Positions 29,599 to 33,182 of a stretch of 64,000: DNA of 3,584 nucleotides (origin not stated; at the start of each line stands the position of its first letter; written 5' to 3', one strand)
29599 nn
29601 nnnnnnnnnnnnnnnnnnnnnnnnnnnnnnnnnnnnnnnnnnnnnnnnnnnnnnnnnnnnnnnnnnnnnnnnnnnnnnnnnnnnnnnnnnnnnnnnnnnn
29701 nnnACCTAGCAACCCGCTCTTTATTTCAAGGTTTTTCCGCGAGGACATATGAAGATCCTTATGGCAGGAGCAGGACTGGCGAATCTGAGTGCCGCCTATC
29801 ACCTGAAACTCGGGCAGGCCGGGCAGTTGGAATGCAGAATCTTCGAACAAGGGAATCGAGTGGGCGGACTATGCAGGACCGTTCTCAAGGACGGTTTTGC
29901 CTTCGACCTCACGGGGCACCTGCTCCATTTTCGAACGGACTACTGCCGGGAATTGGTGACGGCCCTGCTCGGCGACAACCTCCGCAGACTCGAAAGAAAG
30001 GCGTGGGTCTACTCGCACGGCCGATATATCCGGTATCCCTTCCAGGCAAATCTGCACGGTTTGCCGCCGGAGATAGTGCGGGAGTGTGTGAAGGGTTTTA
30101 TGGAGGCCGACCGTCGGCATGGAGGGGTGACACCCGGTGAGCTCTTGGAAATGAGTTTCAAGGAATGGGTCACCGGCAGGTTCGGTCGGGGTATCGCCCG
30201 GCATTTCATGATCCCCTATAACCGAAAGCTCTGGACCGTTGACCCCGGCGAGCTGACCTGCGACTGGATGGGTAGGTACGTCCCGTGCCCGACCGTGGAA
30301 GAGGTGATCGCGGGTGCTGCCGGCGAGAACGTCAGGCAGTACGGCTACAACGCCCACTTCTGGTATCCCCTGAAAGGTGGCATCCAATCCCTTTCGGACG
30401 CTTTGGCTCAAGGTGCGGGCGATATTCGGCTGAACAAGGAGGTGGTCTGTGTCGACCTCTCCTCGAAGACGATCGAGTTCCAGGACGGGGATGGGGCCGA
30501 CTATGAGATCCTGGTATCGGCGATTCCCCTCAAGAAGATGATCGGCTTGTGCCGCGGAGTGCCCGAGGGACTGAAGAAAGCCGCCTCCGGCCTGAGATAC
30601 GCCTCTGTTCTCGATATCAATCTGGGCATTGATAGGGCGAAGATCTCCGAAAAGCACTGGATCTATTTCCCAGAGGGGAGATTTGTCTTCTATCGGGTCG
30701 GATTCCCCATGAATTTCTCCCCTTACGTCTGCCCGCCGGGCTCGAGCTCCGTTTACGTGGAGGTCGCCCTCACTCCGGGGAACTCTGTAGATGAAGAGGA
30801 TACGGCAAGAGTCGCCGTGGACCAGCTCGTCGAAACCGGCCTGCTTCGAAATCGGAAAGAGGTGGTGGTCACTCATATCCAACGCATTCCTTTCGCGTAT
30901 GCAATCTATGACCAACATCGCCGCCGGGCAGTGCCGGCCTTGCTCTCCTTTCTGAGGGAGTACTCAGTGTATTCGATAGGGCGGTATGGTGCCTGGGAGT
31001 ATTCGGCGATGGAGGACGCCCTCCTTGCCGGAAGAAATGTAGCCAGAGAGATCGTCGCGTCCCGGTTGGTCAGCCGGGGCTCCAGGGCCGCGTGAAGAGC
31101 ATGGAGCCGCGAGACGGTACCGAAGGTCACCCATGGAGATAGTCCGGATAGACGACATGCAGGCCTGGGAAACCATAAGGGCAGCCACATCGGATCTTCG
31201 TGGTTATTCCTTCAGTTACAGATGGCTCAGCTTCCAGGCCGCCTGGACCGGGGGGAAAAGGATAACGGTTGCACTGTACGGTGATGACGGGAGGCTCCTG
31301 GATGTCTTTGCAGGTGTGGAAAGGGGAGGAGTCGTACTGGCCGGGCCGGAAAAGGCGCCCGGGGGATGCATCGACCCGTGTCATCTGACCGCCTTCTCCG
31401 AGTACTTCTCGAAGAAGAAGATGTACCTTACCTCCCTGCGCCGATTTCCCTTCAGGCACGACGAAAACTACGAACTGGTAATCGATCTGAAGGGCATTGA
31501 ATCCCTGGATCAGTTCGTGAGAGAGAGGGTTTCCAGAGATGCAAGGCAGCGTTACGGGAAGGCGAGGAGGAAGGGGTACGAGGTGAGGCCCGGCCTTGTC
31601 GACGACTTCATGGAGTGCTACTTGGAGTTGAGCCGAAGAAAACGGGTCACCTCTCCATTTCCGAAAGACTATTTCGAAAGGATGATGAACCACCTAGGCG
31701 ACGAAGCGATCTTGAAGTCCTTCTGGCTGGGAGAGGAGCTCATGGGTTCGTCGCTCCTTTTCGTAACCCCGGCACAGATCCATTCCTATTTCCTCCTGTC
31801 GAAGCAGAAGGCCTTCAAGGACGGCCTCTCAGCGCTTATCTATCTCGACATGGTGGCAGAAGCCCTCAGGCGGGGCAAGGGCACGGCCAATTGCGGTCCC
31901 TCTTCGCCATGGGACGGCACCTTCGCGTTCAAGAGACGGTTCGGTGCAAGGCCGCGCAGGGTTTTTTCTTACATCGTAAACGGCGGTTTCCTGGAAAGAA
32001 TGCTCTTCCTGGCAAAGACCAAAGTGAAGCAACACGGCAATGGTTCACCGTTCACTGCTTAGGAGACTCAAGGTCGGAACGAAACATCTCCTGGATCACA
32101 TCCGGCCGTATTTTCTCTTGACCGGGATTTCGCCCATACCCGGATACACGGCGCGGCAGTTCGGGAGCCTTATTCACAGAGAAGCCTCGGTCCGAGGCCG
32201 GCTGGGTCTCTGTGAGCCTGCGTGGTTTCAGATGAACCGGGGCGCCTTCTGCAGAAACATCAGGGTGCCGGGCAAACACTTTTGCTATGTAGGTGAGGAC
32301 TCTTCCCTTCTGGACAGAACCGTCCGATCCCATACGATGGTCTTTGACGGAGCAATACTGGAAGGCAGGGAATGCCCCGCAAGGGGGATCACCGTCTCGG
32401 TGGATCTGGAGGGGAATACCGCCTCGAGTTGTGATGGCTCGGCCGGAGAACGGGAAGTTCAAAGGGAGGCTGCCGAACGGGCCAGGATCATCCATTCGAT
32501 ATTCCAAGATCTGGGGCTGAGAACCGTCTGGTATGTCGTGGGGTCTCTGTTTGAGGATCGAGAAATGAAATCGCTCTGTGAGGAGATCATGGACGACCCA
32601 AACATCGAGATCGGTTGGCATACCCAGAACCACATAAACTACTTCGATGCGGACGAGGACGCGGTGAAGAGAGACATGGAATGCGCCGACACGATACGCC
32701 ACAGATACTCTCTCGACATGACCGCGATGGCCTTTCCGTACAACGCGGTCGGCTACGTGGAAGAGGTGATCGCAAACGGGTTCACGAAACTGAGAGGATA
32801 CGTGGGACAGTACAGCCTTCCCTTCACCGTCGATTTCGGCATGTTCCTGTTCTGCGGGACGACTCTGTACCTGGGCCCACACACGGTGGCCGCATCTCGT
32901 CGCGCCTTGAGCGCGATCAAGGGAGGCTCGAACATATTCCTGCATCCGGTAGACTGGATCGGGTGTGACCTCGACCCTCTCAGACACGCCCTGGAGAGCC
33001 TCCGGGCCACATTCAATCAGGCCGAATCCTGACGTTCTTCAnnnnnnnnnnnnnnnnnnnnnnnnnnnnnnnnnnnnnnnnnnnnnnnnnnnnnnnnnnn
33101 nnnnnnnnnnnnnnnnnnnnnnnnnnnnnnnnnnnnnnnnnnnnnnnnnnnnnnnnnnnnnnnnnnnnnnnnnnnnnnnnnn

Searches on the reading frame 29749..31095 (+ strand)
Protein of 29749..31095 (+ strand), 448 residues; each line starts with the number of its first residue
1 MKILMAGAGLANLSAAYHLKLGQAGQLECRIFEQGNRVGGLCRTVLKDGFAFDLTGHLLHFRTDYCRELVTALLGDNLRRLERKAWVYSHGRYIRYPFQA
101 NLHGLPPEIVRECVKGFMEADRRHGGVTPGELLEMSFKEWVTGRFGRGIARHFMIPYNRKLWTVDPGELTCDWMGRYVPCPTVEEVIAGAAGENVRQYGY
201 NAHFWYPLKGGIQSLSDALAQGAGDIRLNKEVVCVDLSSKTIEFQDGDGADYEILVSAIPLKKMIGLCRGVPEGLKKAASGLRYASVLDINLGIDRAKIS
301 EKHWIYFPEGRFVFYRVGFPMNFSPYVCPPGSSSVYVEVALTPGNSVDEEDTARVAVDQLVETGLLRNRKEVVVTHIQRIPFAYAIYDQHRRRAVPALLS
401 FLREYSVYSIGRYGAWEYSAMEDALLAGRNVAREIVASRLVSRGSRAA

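Call 7: search_protein_families(library=pfam, proteins=[window:29749-31095:+], max_evalue=0.0001)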
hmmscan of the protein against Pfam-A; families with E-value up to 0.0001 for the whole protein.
window:29749-31095:+ (448 aa): 2 families
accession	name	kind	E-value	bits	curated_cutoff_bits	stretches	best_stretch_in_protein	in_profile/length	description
PF01593.30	Amino_oxidase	-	4.5e-24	86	19.8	1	13-435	4-442/443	Flavin containing amine oxidoreductase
PF13450.12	NAD_binding_8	-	6e-08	33.3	21.9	1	7-61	3-54/68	NAD(P)-binding Rossmann-like domain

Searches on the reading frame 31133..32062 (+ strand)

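Call 7: search_protein_families(library=pfam, proteins=[window:31133-32062:+], max_evalue=0.0001)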
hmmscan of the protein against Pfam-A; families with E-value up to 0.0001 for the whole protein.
window:31133-32062:+ (309 aa): 1 family
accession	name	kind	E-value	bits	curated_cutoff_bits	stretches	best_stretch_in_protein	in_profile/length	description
PF13480.13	Acetyltransf_6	-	7.2e-07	29.9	22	1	137-256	3-136/143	Acetyltransferase (GNAT) domain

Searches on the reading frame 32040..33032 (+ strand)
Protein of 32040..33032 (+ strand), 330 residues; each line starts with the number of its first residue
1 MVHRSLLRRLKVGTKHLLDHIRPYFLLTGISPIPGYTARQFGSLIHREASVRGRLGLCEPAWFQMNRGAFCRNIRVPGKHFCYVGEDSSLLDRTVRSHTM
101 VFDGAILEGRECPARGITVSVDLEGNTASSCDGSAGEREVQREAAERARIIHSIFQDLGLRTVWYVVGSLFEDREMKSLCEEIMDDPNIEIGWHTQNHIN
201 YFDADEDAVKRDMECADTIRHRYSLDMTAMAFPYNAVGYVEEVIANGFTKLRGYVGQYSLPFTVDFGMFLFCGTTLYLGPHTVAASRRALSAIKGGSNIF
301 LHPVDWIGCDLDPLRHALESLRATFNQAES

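Call 7: search_protein_families(library=pfam, proteins=[window:32040-33032:+], max_evalue=0.0001)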
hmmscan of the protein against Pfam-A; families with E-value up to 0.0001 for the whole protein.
window:32040-33032:+ (330 aa): 1 family
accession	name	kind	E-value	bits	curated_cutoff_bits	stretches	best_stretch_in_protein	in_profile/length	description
PF01522.26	Polysacc_deac_1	-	3.4e-05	24.3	23.1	1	151-236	24-107/124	Polysaccharide deacetylase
